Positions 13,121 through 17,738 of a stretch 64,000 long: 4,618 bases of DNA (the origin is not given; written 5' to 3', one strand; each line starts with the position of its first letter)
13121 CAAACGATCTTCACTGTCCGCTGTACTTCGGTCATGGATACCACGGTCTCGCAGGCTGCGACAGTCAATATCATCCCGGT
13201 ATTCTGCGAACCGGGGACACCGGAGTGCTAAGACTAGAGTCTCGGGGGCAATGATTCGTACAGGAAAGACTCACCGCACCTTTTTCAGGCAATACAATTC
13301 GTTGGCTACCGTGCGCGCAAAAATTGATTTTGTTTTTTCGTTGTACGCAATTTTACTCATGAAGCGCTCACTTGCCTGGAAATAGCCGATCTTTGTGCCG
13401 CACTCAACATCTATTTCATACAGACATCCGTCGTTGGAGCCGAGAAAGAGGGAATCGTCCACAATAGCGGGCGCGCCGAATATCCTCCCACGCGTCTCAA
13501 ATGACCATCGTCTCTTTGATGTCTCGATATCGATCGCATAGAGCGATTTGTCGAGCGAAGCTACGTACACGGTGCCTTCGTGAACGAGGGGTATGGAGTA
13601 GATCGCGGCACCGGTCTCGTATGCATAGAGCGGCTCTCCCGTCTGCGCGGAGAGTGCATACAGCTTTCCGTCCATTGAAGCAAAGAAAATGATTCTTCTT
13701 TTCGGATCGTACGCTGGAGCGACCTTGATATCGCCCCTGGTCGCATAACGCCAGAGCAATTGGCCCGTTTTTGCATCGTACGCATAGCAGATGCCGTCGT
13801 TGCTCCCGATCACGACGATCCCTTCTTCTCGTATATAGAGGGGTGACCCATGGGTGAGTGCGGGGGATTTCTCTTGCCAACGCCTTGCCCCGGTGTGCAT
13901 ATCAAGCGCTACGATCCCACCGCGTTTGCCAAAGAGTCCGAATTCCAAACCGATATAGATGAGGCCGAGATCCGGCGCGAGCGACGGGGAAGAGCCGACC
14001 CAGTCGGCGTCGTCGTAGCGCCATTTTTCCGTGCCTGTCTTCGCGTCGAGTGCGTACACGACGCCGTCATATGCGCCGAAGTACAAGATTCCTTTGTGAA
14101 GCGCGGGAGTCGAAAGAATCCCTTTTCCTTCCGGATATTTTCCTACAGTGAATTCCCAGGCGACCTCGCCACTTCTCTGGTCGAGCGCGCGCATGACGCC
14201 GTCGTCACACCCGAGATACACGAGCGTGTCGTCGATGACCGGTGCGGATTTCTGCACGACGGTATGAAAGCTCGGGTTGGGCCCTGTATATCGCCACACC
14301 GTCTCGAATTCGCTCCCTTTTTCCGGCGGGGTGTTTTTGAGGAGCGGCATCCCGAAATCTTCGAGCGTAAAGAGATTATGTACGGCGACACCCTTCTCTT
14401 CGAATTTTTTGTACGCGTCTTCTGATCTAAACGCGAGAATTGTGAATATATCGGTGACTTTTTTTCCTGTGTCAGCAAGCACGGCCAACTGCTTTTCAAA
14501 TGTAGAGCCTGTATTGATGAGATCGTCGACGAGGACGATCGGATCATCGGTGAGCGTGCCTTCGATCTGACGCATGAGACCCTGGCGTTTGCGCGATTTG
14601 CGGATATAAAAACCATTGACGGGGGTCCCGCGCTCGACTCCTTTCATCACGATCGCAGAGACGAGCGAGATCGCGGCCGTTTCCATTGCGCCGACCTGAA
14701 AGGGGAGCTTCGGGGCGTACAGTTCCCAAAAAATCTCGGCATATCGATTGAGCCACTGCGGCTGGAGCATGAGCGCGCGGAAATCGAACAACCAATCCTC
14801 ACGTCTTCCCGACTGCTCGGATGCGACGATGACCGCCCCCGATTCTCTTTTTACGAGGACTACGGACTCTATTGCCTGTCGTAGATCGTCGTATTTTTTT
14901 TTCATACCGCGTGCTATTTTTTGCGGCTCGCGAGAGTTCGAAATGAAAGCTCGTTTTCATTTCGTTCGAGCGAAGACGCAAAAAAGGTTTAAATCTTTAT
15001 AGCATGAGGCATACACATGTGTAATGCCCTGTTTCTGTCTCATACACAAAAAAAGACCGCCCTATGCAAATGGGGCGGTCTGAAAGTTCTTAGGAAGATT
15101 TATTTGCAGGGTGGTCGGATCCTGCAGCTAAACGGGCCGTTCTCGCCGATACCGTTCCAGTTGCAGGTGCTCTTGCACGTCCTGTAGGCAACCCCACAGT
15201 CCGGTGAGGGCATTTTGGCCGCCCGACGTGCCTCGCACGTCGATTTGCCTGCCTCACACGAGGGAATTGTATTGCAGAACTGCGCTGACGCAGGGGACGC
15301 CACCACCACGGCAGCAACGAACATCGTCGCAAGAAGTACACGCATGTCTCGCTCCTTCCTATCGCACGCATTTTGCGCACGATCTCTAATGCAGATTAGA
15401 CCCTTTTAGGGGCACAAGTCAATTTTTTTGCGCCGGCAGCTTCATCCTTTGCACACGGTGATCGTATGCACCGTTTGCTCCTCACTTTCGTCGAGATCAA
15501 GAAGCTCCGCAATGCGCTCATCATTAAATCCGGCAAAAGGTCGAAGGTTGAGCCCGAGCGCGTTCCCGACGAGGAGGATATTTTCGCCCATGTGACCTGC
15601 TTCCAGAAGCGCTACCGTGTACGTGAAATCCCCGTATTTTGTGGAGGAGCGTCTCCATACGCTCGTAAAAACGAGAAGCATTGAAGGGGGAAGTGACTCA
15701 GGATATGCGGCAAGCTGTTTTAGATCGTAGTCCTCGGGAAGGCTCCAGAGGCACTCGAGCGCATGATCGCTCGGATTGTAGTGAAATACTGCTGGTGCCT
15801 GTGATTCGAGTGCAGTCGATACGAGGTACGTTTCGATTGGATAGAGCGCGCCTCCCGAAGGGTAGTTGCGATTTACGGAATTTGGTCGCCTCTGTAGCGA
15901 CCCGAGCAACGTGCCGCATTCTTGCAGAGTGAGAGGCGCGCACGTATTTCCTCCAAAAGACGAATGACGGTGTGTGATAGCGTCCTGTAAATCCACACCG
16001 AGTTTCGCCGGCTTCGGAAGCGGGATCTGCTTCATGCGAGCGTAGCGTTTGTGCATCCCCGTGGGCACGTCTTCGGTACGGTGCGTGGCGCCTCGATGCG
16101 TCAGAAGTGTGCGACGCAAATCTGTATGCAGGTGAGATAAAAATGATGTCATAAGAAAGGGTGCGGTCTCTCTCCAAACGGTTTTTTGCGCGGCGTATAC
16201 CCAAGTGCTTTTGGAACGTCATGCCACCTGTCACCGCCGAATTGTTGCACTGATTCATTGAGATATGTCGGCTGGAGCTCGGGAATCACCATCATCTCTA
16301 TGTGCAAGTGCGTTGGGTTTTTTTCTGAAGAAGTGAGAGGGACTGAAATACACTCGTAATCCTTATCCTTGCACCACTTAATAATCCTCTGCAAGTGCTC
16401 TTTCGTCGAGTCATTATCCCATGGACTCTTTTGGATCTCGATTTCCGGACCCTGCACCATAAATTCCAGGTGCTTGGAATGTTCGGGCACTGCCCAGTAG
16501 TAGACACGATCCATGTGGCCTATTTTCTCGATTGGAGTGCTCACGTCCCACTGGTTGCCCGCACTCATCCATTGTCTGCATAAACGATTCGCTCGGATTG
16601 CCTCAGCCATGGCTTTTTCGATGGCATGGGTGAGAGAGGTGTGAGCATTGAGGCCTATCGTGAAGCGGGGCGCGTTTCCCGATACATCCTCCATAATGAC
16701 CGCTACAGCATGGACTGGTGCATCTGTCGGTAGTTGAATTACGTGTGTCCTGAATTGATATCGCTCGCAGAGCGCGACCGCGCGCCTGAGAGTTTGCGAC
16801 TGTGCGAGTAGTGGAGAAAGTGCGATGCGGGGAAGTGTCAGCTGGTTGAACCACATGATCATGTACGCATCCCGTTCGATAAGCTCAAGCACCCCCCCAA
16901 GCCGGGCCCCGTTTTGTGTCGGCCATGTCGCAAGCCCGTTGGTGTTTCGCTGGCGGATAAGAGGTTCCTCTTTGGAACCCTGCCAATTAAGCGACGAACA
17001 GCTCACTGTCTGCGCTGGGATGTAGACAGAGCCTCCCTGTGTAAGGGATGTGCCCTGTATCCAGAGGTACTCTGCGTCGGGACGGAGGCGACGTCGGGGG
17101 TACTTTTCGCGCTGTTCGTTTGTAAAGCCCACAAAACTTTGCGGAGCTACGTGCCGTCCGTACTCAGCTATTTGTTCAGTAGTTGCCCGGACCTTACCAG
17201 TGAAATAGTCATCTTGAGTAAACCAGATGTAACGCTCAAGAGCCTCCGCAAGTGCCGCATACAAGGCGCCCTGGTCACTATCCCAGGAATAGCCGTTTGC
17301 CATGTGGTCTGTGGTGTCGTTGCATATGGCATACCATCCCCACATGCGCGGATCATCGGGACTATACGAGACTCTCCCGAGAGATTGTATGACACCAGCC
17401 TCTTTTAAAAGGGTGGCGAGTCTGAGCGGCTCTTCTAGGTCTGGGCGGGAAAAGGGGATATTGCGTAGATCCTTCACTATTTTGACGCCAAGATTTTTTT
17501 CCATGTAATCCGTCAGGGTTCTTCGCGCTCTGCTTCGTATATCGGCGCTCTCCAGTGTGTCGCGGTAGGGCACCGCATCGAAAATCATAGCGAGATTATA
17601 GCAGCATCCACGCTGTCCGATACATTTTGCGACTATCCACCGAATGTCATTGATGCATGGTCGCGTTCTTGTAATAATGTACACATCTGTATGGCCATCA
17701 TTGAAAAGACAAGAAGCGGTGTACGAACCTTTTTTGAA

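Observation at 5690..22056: Duplicated ~7 kb YcaO/SagB biosynthetic cassette with Gly/Ser/Cys-rich precursor-like peptides (candidate novel azol(in)e RiPP system)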

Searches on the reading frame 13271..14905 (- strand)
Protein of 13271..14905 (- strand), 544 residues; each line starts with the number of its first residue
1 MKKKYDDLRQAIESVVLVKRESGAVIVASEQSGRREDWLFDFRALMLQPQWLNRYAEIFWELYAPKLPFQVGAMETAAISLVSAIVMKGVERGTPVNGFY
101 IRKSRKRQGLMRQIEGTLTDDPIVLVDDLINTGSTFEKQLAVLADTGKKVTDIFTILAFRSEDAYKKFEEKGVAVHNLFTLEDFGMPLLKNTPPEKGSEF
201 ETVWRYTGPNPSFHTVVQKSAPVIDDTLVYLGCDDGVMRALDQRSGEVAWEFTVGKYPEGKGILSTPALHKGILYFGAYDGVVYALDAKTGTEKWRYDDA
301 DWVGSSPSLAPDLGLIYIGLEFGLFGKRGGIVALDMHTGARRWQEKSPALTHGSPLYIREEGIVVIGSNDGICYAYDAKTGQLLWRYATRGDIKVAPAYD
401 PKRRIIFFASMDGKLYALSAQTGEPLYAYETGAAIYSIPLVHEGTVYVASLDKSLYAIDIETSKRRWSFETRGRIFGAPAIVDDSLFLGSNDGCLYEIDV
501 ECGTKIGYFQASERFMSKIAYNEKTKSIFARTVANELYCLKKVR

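Call 4: search_protein_families(library=pfam, proteins=[window:13271-14905:-], max_evalue=0.01)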
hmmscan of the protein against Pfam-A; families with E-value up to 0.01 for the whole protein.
window:13271-14905:- (544 aa): 16 families
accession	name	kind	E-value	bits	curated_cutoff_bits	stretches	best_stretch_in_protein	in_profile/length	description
PF13570.13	Beta-prop_ACSF4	-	2.3e-53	182.2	133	2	329-541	29-242/329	Beta-alanine-activating enzyme, beta-propeller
PF13360.13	PQQ_2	-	2e-45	155.7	27.6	3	370-505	2-140/233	Outer membrane protein assembly factor BamB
PF01011.28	PQQ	-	1.3e-23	84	26.7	2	264-303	50-89/595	Glucose/ethanol/alcohol dehydrogenase, beta-propeller domain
PF24796.1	WDR55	-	1.6e-09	37.6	200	0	445-531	67-155/296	WDR55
PF23414.1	Beta-prop_EML_2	-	5.4e-06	26.4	90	1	362-461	11-111/266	Echinoderm microtubule-associated protein second beta-propeller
PF25292.1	Beta-prop_CGLA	-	8.1e-06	26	26.8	1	365-459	3-103/316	Lambda-carrageenase beta-propeller domain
PF24390.1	PRTase-CE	-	0.00013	22.4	27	1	113-176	98-166/253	PRTase-CE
PF24807.1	WD40_CDC20-Fz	-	0.00025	20.9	200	0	412-525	28-147/292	CDC20/Fizzy WD40 domain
PF23775.1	Beta-prop_RIG_2nd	-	0.00074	19.4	80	0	398-531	44-183/278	RIG second beta-propeller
PF14681.12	UPRTase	-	0.0029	17.6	27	1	107-171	107-171/206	Uracil phosphoribosyltransferase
PF00156.33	Pribosyltran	-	0.0049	16.6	26.3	1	114-157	81-124/158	Phosphoribosyl transferase domain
PF25174.1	Beta-prop_THOC3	-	0.005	16.3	305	0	363-431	102-169/272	THOC3 beta-propeller domain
PF25293.1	Beta-prop_EMC1_N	-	0.0052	16.9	34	0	331-450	43-170/219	EMC1 N-terminal beta-propeller domain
PF15609.12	PRTase_2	-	0.0052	16.8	28.8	1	119-170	118-170/188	Phosphoribosyl transferase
PF08715.16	CoV_peptidase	-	0.0072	16.2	26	0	113-160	4-51/320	Coronavirus papain-like peptidase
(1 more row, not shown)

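Call 49: search_protein_families(library=ncbifam, proteins=[window:13271-14905:-], max_evalue=0.01)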
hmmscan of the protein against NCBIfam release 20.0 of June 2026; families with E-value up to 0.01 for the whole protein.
window:13271-14905:- (544 aa): 28 families (the best 25 are shown)
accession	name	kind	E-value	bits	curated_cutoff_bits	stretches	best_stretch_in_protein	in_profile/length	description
TIGR03300.1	assembly_YfgL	equivalog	1.4e-43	149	285.2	4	250-389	44-173/377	outer membrane protein assembly factor BamB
NF053615.1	SerThrKinAfsKStmc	equivalog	1.8e-37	129.5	1300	2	200-461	550-802/809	protein serine/threonine kinase AfsK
TIGR03075.1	PQQ_enz_alc_DH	subfamily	5.9e-28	97.8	480.05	3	201-345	48-197/530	PQQ-dependent dehydrogenase, methanol/ethanol family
NF008351.0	PRK11138.1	equivalog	2.7e-26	92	423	3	224-298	118-187/394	outer membrane protein assembly factor BamB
TIGR04528.1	acido_non_PQQ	subfamily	3.6e-22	78.8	650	3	319-429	392-491/493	acido-empty-quinoprotein group A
TIGR00336.1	pyrE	equivalog_domain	1.7e-15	57.2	106.8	1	31-183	17-172/173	orotate phosphoribosyltransferase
TIGR03074.1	PQQ_membr_DH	subfamily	1.3e-11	43.1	832.65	1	248-299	185-241/783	membrane-bound PQQ-dependent dehydrogenase, glucose/quinate/shikimate family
NF001729.0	PRK00455.1-3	equivalog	1.8e-08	34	245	1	98-183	103-190/231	orotate phosphoribosyltransferase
TIGR01251.1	ribP_PPkin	subfamily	1.3e-06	27.6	113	1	99-173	186-263/309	ribose-phosphate diphosphokinase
NF010382.0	PRK13809.1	equivalog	3e-06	26.8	208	1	31-184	31-181/210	orotate phosphoribosyltransferase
NF004034.0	PRK05500.1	equivalog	3.9e-06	25.7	656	1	99-185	371-457/478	bifunctional orotidine-5'-phosphate decarboxylase/orotate phosphoribosyltransferase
NF040646.1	HPT_Archaea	equivalog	6.9e-06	25.8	200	1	114-181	108-174/184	hypoxanthine/guanine phosphoribosyltransferase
NF041516.1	PA2928_fam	subfamily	1.1e-05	25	70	0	331-421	71-172/376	PA2928 family protein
NF002635.0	PRK02304.1-4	subfamily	1.3e-05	24.8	146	1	115-181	110-174/188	adenine phosphoribosyltransferase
NF002634.0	PRK02304.1-3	equivalog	2.4e-05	24.1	170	1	120-181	118-179/182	adenine phosphoribosyltransferase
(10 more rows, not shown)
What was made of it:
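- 13271..14905 (-): Phosphoribosyltransferase (PyrE-like) fused to a PQQ-type beta-propeller, with no signal peptide. It is a conserved downstream partner of SagB/memA. Pfam and NCBIfam (calls 4, 49).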

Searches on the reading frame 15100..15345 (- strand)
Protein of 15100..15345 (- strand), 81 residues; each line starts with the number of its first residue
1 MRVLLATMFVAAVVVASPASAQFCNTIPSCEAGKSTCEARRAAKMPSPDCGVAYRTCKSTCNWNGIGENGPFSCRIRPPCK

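Call 5: search_protein_families(library=pfam, proteins=[window:15100-15345:-], max_evalue=0.01)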
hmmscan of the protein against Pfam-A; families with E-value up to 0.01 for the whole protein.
window:15100-15345:- (81 aa): 0 families

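Call 49: search_protein_families(library=ncbifam, proteins=[window:15100-15345:-], max_evalue=0.01)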
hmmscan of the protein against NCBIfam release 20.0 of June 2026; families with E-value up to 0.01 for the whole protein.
window:15100-15345:- (81 aa): 0 families

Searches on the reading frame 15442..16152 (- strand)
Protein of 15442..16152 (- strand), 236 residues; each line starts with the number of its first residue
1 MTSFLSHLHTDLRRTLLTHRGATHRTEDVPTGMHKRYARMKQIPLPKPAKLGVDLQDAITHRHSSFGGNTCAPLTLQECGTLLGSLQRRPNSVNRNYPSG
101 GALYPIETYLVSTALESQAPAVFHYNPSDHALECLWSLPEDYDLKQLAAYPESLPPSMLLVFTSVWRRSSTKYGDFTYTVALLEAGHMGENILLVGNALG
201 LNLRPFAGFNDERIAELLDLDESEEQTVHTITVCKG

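Call 5: search_protein_families(library=pfam, proteins=[window:15442-16152:-], max_evalue=0.01)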
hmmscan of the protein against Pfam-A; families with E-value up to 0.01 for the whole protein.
window:15442-16152:- (236 aa): 1 family
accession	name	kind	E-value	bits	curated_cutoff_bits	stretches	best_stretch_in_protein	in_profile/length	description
PF00881.29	Nitroreductase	-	6.4e-12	46.4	23.5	1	95-230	28-162/167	Nitroreductase family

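Call 6: search_protein_families(library=ncbifam, proteins=[window:15442-16152:-], max_evalue=0.01)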
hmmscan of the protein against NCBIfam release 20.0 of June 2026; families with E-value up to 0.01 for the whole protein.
window:15442-16152:- (236 aa): 2 families
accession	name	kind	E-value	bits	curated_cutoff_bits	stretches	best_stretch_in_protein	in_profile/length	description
TIGR03605.1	antibiot_sagB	domain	4.8e-33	114.1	78.4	1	92-233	29-171/173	SagB family peptide dehydrogenase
TIGR04511.1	SagB_rel_DH_2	exception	5.3e-17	61.9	240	1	19-228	140-361/380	putative peptide maturation dehydrogenase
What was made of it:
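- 15442..16152 (-): SagB_B dehydrogenase. TIGR03605 114.1 bits (call 6).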

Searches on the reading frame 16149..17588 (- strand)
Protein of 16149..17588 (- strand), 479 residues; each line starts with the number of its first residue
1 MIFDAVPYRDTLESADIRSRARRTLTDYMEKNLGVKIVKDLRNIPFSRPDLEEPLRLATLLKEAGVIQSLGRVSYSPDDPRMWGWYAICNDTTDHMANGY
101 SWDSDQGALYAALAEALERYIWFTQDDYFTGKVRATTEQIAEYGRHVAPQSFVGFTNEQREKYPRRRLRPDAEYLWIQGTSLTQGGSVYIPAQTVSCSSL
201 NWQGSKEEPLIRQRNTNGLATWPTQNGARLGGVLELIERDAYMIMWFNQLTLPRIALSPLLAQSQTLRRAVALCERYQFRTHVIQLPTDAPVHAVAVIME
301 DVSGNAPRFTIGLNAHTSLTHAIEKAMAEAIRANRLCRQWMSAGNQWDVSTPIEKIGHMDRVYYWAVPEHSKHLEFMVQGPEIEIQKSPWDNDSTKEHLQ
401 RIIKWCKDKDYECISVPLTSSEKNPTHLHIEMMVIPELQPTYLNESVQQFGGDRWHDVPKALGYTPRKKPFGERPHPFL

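Call 5: search_protein_families(library=pfam, proteins=[window:16149-17588:-], max_evalue=0.01)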
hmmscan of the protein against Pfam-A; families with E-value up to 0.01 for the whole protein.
window:16149-17588:- (479 aa): 1 family
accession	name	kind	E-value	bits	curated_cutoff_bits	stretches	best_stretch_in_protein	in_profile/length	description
PF02624.21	YcaO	-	7.6e-47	160.6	25.7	1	104-438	6-324/325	YcaO cyclodehydratase, ATP-ad Mg2+-binding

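Call 6: search_protein_families(library=ncbifam, proteins=[window:16149-17588:-], max_evalue=0.01)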
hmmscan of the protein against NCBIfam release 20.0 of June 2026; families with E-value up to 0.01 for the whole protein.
window:16149-17588:- (479 aa): 3 families
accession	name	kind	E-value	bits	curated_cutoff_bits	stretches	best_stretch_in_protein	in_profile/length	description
TIGR03604.1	TOMM_cyclo_SagD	subfamily_domain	1e-59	202.4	219.25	1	104-478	5-376/377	thiazole/oxazole-forming peptide maturase, SagD family component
TIGR03266.1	methan_mark_1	equivalog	2.3e-15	56.5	365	1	159-333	101-268/376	YcaO-related McrA-glycine thioamidation protein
TIGR00702.1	TIGR00702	domain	1.2e-12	47.6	75.65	1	104-332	57-267/377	YcaO-type kinase domain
